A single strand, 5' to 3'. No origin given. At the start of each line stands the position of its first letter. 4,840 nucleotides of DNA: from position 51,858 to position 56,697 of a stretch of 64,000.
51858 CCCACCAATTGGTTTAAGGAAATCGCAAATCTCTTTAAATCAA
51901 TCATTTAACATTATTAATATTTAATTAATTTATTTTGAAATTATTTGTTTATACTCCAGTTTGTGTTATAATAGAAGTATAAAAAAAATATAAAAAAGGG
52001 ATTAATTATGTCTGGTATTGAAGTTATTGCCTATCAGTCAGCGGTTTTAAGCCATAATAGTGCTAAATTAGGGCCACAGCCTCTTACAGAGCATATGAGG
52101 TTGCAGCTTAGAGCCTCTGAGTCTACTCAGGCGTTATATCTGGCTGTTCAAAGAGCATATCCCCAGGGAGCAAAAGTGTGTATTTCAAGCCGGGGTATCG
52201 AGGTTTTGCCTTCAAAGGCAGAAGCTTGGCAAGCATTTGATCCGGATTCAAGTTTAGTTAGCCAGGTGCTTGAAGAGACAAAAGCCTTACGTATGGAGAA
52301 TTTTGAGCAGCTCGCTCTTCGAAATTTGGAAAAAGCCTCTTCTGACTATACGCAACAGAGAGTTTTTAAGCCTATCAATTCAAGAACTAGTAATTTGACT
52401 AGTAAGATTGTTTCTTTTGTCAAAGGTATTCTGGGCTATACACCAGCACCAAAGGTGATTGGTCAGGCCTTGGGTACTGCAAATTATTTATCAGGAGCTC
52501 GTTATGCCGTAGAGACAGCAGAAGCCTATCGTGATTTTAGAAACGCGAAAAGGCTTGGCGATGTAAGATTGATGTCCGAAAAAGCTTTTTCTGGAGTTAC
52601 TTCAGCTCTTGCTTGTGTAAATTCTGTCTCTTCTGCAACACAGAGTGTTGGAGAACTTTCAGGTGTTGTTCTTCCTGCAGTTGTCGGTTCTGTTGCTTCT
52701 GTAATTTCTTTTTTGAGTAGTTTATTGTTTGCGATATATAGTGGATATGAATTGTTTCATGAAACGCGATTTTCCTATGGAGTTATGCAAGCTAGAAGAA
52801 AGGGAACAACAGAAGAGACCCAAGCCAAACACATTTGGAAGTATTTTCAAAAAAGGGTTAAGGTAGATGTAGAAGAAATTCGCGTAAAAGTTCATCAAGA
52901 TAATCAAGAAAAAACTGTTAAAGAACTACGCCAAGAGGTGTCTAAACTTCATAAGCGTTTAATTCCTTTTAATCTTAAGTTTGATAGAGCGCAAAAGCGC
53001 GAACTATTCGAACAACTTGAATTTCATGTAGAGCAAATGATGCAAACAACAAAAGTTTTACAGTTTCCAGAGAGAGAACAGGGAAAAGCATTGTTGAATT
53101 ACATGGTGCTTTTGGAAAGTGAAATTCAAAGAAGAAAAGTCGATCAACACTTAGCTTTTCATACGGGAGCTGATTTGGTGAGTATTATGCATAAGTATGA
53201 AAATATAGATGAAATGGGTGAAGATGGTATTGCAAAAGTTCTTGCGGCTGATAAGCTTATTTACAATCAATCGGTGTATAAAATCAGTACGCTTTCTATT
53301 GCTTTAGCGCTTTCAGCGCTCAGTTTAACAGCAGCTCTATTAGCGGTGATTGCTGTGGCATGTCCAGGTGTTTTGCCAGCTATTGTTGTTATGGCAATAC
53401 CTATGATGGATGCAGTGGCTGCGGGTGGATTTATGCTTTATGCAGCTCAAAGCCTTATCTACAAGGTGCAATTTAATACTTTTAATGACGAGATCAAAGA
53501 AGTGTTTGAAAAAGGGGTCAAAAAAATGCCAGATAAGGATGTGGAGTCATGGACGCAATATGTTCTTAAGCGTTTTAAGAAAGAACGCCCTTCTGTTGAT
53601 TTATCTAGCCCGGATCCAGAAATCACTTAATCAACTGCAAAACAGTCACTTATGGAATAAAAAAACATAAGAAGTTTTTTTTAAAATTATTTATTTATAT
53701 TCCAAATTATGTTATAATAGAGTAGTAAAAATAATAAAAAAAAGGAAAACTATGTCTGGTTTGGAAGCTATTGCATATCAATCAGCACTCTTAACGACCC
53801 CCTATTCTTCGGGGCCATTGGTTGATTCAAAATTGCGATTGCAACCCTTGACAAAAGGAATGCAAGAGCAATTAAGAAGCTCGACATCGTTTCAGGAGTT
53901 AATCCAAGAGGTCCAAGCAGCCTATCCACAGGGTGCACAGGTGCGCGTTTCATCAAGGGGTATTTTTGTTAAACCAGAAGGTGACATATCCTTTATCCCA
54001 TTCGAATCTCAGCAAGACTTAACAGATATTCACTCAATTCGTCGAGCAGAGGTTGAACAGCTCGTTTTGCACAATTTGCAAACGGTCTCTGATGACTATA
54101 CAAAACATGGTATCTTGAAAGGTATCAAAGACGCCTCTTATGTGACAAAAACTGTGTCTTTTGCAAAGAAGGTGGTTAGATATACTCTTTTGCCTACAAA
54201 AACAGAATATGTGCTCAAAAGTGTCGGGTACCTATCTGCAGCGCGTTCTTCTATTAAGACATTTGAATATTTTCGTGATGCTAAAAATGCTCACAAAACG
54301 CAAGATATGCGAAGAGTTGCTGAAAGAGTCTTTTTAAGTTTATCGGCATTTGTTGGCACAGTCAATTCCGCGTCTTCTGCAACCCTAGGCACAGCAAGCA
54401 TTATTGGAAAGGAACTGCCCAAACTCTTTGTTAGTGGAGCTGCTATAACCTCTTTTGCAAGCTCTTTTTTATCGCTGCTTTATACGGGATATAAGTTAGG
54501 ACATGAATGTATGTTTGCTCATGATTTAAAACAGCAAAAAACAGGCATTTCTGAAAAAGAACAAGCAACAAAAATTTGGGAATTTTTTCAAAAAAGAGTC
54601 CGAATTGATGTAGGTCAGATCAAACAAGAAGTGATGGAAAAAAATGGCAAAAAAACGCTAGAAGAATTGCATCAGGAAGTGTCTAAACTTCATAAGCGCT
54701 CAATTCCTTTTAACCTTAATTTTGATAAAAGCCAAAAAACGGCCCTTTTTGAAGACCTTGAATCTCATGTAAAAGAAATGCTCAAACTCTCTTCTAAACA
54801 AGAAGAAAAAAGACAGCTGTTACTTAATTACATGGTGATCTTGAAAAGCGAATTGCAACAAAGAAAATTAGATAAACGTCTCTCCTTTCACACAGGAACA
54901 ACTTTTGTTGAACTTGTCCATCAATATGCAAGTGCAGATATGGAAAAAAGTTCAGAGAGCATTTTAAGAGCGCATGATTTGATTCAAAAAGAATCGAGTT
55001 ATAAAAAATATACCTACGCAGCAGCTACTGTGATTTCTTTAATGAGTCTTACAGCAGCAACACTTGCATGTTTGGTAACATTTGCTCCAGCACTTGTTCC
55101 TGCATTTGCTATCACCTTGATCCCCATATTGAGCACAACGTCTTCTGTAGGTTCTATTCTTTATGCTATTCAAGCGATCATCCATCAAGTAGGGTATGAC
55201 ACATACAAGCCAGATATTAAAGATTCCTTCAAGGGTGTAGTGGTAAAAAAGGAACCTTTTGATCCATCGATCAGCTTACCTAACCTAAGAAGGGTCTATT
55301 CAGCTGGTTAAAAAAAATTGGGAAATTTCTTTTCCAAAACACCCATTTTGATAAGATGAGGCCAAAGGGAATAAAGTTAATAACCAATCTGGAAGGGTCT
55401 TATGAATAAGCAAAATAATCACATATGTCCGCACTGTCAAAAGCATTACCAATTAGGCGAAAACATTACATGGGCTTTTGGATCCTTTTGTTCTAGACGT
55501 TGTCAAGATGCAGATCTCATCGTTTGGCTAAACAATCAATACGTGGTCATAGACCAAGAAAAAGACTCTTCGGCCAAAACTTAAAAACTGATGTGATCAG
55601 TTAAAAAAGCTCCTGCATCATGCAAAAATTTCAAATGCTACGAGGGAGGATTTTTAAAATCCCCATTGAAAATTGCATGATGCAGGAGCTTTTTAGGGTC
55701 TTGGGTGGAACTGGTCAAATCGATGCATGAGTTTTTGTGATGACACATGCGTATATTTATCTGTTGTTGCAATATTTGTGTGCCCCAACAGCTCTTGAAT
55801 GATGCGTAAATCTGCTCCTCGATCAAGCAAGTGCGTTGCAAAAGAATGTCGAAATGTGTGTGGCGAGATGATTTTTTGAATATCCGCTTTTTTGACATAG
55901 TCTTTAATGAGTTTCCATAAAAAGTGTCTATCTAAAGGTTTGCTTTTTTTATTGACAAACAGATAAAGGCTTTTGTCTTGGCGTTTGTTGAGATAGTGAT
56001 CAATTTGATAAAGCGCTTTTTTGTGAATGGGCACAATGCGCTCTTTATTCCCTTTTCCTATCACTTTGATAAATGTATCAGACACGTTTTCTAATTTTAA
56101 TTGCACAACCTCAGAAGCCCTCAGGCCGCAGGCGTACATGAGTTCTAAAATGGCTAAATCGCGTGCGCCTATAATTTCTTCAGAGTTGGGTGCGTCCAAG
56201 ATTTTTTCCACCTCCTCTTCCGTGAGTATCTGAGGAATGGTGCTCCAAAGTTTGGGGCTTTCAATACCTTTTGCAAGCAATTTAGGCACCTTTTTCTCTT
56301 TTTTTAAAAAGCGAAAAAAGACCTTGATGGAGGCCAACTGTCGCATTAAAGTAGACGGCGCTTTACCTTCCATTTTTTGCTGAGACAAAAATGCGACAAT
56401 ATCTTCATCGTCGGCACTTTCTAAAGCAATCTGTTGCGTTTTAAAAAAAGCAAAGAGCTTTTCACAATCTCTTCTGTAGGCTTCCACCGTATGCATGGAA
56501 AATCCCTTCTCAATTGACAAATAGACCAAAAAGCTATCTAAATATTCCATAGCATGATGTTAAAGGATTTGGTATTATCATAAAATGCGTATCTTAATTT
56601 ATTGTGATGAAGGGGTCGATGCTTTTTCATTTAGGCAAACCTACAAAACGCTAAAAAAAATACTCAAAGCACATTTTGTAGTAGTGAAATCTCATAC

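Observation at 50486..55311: Tandem three-member paralog family with mid-protein and C-terminal bilobed hydrophobic domains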

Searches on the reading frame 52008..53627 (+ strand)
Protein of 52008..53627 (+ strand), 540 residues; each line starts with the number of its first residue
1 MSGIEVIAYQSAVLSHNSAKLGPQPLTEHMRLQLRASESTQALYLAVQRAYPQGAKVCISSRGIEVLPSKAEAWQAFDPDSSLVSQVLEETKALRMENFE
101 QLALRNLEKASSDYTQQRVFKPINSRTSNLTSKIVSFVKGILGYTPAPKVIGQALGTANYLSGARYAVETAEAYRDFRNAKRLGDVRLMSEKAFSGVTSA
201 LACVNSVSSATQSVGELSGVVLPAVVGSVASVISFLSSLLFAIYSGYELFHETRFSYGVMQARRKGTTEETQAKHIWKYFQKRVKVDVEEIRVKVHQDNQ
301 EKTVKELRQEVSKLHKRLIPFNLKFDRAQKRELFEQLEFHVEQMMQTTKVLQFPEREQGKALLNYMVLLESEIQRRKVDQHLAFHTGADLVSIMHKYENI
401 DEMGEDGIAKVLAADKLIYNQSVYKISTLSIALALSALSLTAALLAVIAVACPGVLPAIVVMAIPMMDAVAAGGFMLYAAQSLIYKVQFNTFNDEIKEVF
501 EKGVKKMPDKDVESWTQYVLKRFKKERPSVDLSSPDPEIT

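Call 8: search_protein_families(library=pfam, proteins=[window:52008-53627:+], max_evalue=1)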
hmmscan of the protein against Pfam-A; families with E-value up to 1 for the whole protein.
window:52008-53627:+ (540 aa): 5 families
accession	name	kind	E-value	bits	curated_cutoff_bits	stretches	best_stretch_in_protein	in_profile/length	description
PF01277.22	Oleosin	-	0.031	14.5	25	1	430-489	14-79/113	Oleosin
PF02645.21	DegV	-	0.035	13.9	27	0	255-317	191-252/280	Uncharacterised protein, DegV family COG1307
PF07062.17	Clc-like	-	0.095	12.6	24.9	1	396-481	79-162/212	Clc-like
PF13864.11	Enkurin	-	0.24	12.4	23.6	1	272-351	16-88/92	Calmodulin-binding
PF25322.2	RBD_SIN1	-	0.49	10.9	27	0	485-534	5-61/75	SIN1 Ras-binding domain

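Call 9: find_homologous_proteins(query=window:52008-53627:+, max_evalue=0.01)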
Query window:52008-53627:+ (540 aa): 1 proteins with E <= 0.01 among 8000 candidates.
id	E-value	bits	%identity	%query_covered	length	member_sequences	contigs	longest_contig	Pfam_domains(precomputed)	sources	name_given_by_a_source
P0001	0.0e+0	1170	100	100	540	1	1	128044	-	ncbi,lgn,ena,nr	ncbi:MAG: hypothetical protein K940chlam8_00124 [Chlamydiae bacterium]|nr:hypothetical protein [Chla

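Call 19: search_protein_representatives(alignment_id=A1)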
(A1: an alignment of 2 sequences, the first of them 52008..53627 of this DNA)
Query: 2 sequences, 553 profile positions. Proteins with E-value up to 0.001 (for the whole library): 3; up to 1e-10: 3; up to 1e-30: 3. The best 3 are listed.
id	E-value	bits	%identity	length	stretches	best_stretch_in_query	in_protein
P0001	0.0e+00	1090.4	-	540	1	1-547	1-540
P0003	1.1e-296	1001.1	-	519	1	1-553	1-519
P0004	1.8e-92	327.1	-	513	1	46-509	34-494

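Call 21: find_encoding_contigs(protein=P0004, flank=10000, max_places=6)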
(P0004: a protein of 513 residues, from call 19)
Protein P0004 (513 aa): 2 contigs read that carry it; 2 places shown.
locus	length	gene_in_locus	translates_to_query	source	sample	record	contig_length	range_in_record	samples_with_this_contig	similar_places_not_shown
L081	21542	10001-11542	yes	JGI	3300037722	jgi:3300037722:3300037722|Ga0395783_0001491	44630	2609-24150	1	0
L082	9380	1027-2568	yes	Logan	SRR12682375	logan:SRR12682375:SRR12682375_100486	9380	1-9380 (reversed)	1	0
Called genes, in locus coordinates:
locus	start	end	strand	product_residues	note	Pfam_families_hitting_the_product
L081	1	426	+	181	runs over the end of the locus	PF05932:CesT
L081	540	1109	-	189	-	PF08984:DUF1858, PF01521:Fe-S_biosyn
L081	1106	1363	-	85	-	PF00111:Fer2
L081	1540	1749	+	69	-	-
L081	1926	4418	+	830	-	-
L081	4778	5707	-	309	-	-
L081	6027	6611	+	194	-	PF13238:AAA_18 (weak), PF00406:ADK, PF13207:AAA_17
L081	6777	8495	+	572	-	-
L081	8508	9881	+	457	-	-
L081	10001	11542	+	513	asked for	-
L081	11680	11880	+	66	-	PF03884:YacG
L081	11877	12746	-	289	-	PF02899:Phage_int_SAM_1, PF13495:Phage_int_SAM_4, PF00589:Phage_integrase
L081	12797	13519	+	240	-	PF07685:GATase_3 (faint), PF09825:BPL_N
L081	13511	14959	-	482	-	PF02934:GatB_N, PF02637:GatB_Yqey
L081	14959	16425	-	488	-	PF01425:Amidase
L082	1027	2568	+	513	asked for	-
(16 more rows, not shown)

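Call 44: predict_structure(alignment_id=A2)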
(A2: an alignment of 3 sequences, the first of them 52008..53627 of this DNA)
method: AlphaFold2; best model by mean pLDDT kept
length: 540 residues; sequences in the alignment: 3
mean_pLDDT: 55.2   pTM: 0.40
mean pLDDT of the five models: 55.2, 54.1, 53.0, 51.6, 47.1
residues with pLDDT >= 90: 0; 70-90: 169; 50-70: 119; < 50: 252
segments of 3 or more residues with pLDDT < 50: 1-25, 99-172, 174-176, 179-181, 183-191, 196-230, 320-327, 452-540
pLDDT, mean of each block of 10 residues (from residue 1): 26 28 48 74 80 72 71 75 70 56 42 36 38 36 31 34 42 49 45 49 46 37 42 56 69 81 81 87 79 85 81 64 44 58 53 69 78 72 66 72 74 78 67 60 57 45 39 38 32 36 34 36 31 30
secondary structure, 60 per line:
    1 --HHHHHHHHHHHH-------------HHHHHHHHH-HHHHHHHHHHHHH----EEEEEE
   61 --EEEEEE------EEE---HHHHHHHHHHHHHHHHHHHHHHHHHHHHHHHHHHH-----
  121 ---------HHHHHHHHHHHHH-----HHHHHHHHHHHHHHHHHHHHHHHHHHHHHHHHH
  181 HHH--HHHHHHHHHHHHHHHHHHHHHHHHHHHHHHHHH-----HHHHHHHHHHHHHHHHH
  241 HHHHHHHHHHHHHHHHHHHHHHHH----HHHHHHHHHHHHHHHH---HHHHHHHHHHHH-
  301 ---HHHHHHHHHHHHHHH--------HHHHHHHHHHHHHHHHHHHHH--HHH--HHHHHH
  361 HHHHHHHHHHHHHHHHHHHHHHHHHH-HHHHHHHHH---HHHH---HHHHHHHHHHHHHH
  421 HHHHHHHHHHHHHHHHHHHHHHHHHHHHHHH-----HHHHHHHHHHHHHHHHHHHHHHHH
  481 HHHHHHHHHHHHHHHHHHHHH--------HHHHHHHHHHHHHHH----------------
elements in order: H3-14 H28-36 H38-50 E55-60 E63-68 E75-77 H81-115 H130-142 H148-183 H186-218 H224-264 H269-284 H288-299 H304-318 H327-347 H355-386 H388-396 H400-403 H407-451 H457-501 H510-524

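Call 50: fold_search(model_id=the predicted structure, library=pdb)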
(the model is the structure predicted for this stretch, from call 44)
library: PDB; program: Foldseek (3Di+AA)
matches with E <= 10: 201; with E <= 0.001: 0
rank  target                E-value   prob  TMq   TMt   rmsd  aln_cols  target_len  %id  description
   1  9a69_B                5.6e-02  0.16  0.09  0.08  78.2       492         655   14  Integrative model of MCPB-MCPC by crosslinking MS and deep learning (released 2024-09-18)
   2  8f7n                  2.5e-01  0.30  0.14  0.20  35.0       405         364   12  Crystal structure of chemoreceptor McpZ ligand sensing domain (released 2023-07-05)
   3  5tzy                  3.1e-01  0.47  0.21  0.25  24.9       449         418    9  GPR40 in complex with AgoPAM AP8 and partial agonist MK-8666 (released 2017-06-07)
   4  2y00_B                3.7e-01  0.47  0.19  0.31  20.9       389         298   11  TURKEY BETA1 ADRENERGIC RECEPTOR WITH STABILISING MUTATIONS AND BOUND PARTIAL AGONIST DOBUTAMINE (CRYSTAL DOB92) (released 2011-01-12)
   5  2z73_A                3.9e-01  0.47  0.22  0.30  18.3       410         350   12  Crystal structure of squid rhodopsin (released 2008-05-13)
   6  7zr1_D                4.1e-01  0.08  0.09  0.07  80.9       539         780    9  Chaetomium thermophilum Mre11-Rad50-Nbs1 complex bound to ATPyS (composite structure) (released 2023-01-11)
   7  7wc8                  4.2e-01  0.33  0.19  0.26  25.5       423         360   10  Crystal structure of serotonin 2A receptor in complex with lumateperone (released 2022-01-26)
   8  9a65_B                4.2e-01  0.08  0.09  0.08  75.9       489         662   11  Integrative model of YVAQ-MCPB by crosslinking MS and deep learning (released 2024-09-18)
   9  2z73_B                5.8e-01  0.33  0.20  0.28  19.8       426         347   13  Crystal structure of squid rhodopsin (released 2008-05-13)
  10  6ol9                  6.6e-01  0.25  0.19  0.23  24.5       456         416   11  Structure of the M5 muscarinic acetylcholine receptor (M5-T4L) bound to tiotropium (released 2019-12-11)
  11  7v5c_A                7.2e-01  0.08  0.10  0.09  28.0       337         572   12  Cryo-EM structure of the mouse ABCB9 (ADP.BeF3-bound) (released 2022-10-19)
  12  7voe                  7.5e-01  0.18  0.17  0.23  25.0       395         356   13  Crystal structure of 5-HT2AR in complex with aripiprazole (released 2021-12-22)
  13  7zr1_C                8.9e-01  0.05  0.09  0.07  79.9       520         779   10  Chaetomium thermophilum Mre11-Rad50-Nbs1 complex bound to ATPyS (composite structure) (released 2023-01-11)
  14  6ds0                  9.3e-01  0.16  0.16  0.21  16.8       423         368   10  Structural Determinants of Activation and Biased Agonism at the 5-HT2B Receptor (released 2018-08-29)
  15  7yrq_A                9.3e-01  0.11  0.12  0.11  31.0       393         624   12  Cryo-EM structure of human Peroxisomal ABC Transporter ABCD1 (released 2023-03-22)
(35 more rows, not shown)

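Call 53: search_protein_families(library=ncbifam, proteins=[window:52008-53627:+, P0004], max_evalue=1)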
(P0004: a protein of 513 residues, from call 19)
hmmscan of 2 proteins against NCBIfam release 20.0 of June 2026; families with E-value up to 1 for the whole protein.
window:52008-53627:+ (540 aa): 1 family
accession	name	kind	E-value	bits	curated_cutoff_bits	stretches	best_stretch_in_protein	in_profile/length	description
NF053525.1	thylo_ssr2422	subfamily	0.17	12.3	38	1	287-330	17-51/77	ssr2422 family thylakoid membrane protein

P0004 (513 aa): 0 families

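Call 54: search_solved_structures(query=A2, max_evalue=10)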
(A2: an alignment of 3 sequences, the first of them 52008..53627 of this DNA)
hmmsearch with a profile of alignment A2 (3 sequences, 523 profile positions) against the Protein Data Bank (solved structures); distinct sequences matched with E-value up to 10: 4.
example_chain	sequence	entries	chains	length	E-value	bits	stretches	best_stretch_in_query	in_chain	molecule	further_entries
9sdq_BU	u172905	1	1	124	0.43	12.2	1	75-128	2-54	Small ribosomal subunit protein uS10z/uS10x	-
3ug6_A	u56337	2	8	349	0.58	11.8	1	296-376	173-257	arsenical pump-driving ATPase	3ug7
9h91_L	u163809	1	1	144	0.61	11.7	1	105-160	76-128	50S ribosomal protein L15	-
9i7s_K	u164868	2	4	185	1.5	10.4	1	224-296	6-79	Tom20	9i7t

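Call 56: find_related_loci(query=A2, collection=metagenome_contigs, flank=10000)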
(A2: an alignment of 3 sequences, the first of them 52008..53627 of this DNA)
Query A2 (540 aa) in metagenome_contigs; peptide patterns used: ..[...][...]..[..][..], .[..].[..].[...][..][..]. (x = any residue, [..] = any of these).
274 stretches matched a pattern, but none encodes a relative of the query by tblastn (E <= 1e-3).

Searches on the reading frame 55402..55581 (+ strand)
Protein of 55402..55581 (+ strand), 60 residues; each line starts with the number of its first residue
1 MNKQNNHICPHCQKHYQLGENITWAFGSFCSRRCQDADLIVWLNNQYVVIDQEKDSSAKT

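Call 75: search_protein_families(library=ncbifam, proteins=[window:55402-55581:+], max_evalue=0.001)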
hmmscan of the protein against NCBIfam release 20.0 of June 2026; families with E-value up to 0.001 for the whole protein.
window:55402-55581:+ (60 aa): 2 families
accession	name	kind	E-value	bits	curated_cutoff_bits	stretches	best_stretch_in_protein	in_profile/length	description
NF002362.0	PRK01343.1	equivalog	9.4e-09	34.8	79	1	3-57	15-63/66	DNA gyrase inhibitor YacG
NF001638.0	PRK00418.1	equivalog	4.9e-06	26.3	83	1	8-48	9-47/65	DNA gyrase inhibitor YacG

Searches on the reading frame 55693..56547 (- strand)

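Call 36: search_protein_families(library=pfam, proteins=[window:55693-56547:-], max_evalue=0.001)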
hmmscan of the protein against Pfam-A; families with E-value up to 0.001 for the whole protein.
window:55693-56547:- (284 aa): 3 families
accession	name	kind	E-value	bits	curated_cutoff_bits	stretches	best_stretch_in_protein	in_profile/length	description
PF00589.27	Phage_integrase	-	2.4e-49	167.9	27.1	1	107-271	2-171/172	Phage integrase family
PF02899.23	Phage_int_SAM_1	-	2.4e-19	69.8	22.3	1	3-85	1-83/83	Phage integrase, N-terminal SAM-like domain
PF13495.12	Phage_int_SAM_4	-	1.3e-05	26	27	1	4-84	3-81/85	Phage integrase, N-terminal SAM-like domain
